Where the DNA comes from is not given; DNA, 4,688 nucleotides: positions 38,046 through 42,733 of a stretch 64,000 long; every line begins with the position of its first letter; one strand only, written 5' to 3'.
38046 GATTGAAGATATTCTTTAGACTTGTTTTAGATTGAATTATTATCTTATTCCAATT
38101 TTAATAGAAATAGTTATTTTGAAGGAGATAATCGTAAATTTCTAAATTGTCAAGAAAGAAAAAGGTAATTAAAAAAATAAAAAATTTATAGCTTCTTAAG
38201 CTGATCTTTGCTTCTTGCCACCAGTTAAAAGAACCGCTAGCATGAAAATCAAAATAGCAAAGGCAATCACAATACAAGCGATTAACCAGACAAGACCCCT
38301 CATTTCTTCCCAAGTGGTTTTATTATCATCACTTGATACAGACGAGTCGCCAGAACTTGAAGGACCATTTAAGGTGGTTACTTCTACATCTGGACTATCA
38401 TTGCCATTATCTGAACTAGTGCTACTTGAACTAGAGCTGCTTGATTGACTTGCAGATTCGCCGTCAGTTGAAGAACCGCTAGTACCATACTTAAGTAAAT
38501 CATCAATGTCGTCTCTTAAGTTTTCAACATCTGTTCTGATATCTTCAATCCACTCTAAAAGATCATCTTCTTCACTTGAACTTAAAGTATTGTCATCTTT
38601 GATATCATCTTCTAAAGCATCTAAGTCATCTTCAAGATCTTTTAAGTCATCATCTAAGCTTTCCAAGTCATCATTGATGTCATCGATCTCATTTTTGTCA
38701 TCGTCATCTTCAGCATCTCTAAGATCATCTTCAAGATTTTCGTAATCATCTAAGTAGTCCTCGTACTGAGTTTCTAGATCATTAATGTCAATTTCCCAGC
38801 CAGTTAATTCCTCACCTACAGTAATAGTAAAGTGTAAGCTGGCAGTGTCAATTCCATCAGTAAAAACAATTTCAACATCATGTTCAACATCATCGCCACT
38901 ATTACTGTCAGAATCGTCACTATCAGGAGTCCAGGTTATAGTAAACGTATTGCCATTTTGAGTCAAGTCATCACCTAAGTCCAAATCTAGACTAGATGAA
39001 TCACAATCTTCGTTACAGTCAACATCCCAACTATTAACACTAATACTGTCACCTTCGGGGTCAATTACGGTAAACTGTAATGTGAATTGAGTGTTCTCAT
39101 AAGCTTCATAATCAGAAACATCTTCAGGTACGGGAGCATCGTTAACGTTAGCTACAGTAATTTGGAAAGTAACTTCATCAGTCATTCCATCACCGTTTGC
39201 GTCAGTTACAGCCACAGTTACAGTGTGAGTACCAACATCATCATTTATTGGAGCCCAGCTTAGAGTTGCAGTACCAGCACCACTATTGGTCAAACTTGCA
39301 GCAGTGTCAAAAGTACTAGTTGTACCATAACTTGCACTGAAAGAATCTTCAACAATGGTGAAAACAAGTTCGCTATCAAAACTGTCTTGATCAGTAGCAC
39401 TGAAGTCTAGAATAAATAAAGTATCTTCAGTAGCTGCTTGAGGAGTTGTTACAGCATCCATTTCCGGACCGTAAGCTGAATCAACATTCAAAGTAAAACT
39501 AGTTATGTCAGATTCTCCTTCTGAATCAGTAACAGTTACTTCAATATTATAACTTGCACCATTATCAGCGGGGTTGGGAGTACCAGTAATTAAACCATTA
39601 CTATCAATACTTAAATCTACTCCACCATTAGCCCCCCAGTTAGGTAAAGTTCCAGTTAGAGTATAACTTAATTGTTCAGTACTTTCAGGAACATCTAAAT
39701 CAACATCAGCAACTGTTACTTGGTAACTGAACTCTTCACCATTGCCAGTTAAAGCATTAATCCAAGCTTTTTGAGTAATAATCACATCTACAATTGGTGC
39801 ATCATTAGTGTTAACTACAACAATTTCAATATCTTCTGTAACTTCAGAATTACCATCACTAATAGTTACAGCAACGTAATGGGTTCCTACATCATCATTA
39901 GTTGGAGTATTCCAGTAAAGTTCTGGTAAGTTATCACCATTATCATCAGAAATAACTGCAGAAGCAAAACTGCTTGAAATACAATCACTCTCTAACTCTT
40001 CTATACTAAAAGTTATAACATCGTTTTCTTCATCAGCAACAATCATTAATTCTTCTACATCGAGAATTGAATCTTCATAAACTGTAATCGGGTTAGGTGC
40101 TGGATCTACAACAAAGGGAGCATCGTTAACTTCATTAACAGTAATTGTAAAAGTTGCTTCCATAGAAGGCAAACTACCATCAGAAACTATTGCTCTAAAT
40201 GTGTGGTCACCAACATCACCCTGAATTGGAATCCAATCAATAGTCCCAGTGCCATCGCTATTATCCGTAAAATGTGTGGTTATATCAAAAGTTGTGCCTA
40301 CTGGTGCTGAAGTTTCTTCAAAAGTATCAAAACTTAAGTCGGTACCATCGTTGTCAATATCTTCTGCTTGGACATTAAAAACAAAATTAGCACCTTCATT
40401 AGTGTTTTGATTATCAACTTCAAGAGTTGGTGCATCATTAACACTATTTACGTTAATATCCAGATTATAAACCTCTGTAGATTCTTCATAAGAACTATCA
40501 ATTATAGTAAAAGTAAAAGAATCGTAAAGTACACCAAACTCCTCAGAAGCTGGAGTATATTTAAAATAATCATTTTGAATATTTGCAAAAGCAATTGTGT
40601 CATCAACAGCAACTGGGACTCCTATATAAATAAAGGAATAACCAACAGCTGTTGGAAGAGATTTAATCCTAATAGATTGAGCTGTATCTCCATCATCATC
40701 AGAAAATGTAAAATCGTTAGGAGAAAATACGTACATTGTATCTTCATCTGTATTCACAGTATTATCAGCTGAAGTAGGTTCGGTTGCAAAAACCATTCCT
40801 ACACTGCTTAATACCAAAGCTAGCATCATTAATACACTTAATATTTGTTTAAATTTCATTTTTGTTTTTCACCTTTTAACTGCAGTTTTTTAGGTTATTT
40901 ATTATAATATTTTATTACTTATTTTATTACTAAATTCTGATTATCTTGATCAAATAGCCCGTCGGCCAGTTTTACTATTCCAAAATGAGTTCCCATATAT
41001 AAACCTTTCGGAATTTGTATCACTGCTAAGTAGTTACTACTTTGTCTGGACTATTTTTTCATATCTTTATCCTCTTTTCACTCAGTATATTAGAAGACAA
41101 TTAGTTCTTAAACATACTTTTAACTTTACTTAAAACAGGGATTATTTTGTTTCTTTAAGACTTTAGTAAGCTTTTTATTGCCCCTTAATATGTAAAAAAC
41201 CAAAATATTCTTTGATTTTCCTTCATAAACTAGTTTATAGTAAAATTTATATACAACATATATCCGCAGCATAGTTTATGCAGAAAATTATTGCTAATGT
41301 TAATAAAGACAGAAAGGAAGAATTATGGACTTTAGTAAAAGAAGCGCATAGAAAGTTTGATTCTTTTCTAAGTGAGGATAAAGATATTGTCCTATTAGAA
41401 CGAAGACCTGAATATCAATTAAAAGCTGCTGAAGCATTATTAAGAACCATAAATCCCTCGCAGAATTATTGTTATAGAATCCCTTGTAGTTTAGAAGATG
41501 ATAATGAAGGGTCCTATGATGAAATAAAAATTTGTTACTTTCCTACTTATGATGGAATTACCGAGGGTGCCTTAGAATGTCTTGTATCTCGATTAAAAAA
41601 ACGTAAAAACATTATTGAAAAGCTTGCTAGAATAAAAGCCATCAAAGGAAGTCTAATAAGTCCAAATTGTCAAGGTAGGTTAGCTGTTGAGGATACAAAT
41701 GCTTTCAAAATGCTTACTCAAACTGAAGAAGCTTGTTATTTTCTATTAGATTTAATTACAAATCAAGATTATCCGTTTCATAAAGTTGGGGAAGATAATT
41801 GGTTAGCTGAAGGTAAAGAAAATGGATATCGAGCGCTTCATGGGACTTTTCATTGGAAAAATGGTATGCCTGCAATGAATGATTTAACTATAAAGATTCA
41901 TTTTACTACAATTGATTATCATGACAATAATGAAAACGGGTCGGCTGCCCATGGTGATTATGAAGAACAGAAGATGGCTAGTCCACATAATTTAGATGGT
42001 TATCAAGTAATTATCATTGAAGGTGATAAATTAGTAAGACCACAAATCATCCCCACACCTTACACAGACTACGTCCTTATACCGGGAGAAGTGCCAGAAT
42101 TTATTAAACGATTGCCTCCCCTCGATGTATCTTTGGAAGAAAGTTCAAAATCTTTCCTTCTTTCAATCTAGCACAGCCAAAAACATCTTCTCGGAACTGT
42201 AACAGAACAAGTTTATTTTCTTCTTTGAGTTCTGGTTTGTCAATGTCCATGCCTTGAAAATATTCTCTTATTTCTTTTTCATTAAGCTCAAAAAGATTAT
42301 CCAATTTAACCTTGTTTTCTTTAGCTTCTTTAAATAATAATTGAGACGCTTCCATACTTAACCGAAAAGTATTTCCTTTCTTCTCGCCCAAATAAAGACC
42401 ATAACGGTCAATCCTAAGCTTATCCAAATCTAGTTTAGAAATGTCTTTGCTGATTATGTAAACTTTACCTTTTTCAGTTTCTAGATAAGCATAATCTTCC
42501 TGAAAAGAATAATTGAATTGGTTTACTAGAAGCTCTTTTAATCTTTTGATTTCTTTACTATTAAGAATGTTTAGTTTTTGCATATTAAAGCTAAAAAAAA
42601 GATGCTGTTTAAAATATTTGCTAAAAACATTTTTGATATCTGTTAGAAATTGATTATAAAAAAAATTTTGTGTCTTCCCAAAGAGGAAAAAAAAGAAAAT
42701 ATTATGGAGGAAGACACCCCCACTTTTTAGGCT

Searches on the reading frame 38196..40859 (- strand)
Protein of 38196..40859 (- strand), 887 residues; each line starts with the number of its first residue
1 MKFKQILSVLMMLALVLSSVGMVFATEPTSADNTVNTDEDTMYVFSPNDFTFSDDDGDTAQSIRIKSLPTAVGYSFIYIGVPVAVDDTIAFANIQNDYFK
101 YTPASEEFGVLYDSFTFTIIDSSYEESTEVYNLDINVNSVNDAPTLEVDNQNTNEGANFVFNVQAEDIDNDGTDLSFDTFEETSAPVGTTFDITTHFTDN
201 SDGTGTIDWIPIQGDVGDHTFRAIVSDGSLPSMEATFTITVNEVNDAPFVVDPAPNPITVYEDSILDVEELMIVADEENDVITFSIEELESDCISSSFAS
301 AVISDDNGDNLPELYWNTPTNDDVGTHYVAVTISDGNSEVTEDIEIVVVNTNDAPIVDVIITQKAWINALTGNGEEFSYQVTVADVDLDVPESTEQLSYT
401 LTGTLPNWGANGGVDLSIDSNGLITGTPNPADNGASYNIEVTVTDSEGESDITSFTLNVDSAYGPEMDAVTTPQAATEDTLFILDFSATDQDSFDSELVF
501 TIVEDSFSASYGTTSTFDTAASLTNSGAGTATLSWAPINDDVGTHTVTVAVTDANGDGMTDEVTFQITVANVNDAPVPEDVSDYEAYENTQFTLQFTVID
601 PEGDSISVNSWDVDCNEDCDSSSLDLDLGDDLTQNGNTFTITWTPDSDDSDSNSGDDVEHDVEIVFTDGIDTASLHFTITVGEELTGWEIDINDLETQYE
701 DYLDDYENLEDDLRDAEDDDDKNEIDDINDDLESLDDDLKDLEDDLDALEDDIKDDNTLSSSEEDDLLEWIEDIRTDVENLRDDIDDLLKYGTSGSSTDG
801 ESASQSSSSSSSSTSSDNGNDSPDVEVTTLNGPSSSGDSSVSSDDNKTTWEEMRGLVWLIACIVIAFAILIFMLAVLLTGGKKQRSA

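Call 9: search_protein_families(library=pfam, proteins=[window:38196-40859:-], max_evalue=0.001)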
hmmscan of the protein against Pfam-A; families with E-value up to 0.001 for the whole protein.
window:38196-40859:- (887 aa): 4 families
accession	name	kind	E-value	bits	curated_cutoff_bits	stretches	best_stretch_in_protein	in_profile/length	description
PF17963.7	Big_9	-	3.7e-18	66.6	23.6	2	141-240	1-89/89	Bacterial Ig domain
PF05345.18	He_PIG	-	5.7e-13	49.6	24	2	371-459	13-95/96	Putative Ig domain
PF17803.7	Cadherin_4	-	5.4e-10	40.1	25.1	2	133-204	3-68/71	Bacterial cadherin-like domain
PF17892.7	Cadherin_5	-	2.4e-07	30.9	26.5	0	140-242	1-98/98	Cadherin-like domain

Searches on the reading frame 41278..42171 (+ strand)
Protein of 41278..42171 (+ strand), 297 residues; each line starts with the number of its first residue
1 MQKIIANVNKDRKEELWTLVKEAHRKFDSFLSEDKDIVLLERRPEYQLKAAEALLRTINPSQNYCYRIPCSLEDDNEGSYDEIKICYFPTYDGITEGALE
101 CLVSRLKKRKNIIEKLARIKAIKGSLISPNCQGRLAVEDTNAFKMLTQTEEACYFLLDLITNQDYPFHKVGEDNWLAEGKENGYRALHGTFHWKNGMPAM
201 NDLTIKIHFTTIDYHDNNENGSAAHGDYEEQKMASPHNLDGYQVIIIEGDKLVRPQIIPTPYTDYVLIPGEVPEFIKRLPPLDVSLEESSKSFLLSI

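Call 9: search_protein_families(library=pfam, proteins=[window:41278-42171:+], max_evalue=0.001)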
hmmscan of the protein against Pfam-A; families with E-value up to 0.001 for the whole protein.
window:41278-42171:+ (297 aa): 1 family
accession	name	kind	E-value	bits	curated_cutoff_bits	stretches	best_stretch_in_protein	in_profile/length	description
PF04607.23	RelA_SpoT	-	5.5e-11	43.2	27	1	104-232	1-112/113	Region found in RelA / SpoT proteins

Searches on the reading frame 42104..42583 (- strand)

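Call 9: search_protein_families(library=pfam, proteins=[window:42104-42583:-], max_evalue=0.001)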
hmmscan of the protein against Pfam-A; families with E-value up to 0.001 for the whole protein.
window:42104-42583:- (159 aa): 2 families
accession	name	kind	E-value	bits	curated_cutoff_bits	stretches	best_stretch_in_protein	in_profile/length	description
PF17126.11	RsmF_methylt_CI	-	2.9e-05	24.4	27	1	32-73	12-51/61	RsmF rRNA methyltransferase first C-terminal domain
PF13636.12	Methyltranf_PUA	-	3.4e-05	24.2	27.6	1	106-151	2-45/49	RNA-binding PUA-like domain of methyltransferase RsmF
